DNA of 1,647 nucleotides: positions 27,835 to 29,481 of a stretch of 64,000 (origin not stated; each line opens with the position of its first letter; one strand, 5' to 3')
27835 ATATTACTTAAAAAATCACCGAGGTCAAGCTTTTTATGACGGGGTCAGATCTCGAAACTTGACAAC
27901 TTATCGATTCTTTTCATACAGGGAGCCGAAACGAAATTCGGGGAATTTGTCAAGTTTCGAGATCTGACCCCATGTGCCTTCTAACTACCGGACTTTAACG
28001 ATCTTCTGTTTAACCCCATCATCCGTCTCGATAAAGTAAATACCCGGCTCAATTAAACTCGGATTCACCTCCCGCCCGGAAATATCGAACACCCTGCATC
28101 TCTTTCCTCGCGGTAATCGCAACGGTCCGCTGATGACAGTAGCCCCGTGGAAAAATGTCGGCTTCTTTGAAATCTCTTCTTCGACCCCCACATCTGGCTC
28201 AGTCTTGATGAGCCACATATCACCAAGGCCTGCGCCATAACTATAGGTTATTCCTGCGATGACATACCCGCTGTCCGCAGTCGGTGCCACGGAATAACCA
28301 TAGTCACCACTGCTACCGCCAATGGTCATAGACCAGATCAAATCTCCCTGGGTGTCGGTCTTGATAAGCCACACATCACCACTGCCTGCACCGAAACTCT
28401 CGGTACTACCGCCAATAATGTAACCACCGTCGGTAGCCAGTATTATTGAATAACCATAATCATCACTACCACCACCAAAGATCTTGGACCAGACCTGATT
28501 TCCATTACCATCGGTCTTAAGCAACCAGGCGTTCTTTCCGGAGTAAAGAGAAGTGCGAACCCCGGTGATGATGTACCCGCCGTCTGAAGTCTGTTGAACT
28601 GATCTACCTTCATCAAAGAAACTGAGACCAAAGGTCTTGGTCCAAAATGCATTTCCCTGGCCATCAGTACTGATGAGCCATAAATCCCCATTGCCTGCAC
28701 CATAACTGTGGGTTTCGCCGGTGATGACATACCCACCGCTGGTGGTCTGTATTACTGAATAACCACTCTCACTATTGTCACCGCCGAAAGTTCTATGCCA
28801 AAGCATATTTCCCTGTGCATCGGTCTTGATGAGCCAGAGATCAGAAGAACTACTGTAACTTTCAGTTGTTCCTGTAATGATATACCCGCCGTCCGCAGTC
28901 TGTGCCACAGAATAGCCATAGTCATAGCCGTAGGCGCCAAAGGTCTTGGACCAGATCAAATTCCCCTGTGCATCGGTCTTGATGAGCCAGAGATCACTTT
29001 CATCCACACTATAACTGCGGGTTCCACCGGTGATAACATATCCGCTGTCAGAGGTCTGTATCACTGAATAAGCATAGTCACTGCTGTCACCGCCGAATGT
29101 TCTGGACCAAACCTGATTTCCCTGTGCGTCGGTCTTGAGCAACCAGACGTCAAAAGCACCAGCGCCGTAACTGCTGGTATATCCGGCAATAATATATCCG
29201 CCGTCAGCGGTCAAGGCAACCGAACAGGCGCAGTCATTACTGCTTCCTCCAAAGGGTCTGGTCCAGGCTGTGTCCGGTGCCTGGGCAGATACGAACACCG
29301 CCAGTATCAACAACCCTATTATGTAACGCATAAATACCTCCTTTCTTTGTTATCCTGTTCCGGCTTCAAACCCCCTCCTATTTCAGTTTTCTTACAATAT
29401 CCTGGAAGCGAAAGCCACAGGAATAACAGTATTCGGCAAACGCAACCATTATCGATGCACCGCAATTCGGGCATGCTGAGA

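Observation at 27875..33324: Two copies of a hairpin element with 25-bp perfect inverted arms bracket a 5.2-kb three-gene cassette next to tRNA-Arg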

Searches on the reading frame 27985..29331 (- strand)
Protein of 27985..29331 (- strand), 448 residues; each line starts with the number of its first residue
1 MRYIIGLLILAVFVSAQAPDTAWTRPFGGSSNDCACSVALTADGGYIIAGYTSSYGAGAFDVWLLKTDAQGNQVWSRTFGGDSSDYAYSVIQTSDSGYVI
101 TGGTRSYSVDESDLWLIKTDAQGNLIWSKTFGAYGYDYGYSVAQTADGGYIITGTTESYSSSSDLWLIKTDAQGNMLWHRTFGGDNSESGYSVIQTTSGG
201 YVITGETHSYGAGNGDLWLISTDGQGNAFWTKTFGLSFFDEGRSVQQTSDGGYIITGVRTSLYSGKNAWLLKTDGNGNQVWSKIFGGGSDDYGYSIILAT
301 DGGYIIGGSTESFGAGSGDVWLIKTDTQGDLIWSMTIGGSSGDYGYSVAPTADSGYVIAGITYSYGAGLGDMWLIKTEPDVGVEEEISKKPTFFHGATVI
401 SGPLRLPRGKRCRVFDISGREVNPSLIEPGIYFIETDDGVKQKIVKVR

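Call 10: search_protein_families(library=pfam, proteins=[window:27985-29331:-])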
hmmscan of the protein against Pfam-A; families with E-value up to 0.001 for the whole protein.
window:27985-29331:- (448 aa): 0 families

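Call 34: find_homologous_proteins(query=window:27985-29331:-, max_evalue=1e-10)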
Query window:27985-29331:- (448 aa): 7999 proteins with E <= 1e-10 among 8000 candidates; the best 120 are listed.
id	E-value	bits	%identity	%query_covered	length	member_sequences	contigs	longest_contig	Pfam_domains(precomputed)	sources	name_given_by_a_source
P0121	1.0e-296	1002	100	100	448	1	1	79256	-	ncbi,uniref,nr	ncbi:MAG TPA: hypothetical protein ENI34_09245 [candidate division WOR-3 bacterium]|uniref:T9SS type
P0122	1.6e-216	738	47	83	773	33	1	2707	-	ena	-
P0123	3.9e-210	717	56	81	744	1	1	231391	PF16741.11,PF07833.17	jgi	-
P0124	1.1e-208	712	54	83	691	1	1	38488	-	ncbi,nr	ncbi:hypothetical protein M1O17_00290 [Dehalococcoidia bacterium]|nr:hypothetical protein [Dehalococ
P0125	1.6e-205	702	45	83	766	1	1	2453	-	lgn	-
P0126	1.8e-200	685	40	96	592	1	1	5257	PF09837.16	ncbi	-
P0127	1.6e-198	678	46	80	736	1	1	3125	PF14870.13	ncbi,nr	ncbi:MAG: YCF48-related protein, partial [bacterium]|nr:YCF48-related protein [bacterium]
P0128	1.9e-197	675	53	87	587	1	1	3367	PF19190.7,PF18962.8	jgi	jgi:hypothetical protein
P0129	7.0e-192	657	56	77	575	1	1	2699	PF17957.8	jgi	-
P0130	2.3e-190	652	46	93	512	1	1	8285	PF17164.11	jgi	-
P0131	3.8e-190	651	49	95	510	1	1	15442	PF17164.11,PF18962.8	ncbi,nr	ncbi:MAG: hypothetical protein NTW14_03925 [bacterium]|nr:hypothetical protein [bacterium]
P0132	5.6e-185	634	54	82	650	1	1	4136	-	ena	-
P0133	9.8e-185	633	47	83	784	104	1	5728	-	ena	-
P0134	1.9e-184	632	48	93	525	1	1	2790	-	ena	-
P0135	1.1e-179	616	-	-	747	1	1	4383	PF26094.1,PF12378.15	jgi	jgi:outer membrane protein assembly factor BamB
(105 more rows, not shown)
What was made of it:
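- Tried and rejected: I tried to sample more of the genome for extra copies through paralogues of the cargo protein (call 34).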

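Call 37: search_protein_families(library=ncbifam, proteins=[window:27985-29331:-], max_evalue=0.01)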
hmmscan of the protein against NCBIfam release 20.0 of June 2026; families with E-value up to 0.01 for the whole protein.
window:27985-29331:- (448 aa): 2 families
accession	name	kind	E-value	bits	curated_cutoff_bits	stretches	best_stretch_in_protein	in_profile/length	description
NF047494.1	Lepto_SBBP_lipo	equivalog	3e-14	52.6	400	2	109-237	100-241/466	SBBP repeat beta-propeller lipoprotein, LipL53 family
TIGR02608.1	delta_60_rpt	domain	1.8e-06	27.7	76.5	0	33-69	1-36/55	delta-60 repeat domain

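Call 68: search_protein_families(library=padloc, proteins=[window:27985-29331:-], max_evalue=0.01)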
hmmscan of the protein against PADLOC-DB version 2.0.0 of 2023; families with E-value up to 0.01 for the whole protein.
window:27985-29331:- (448 aa): 0 families
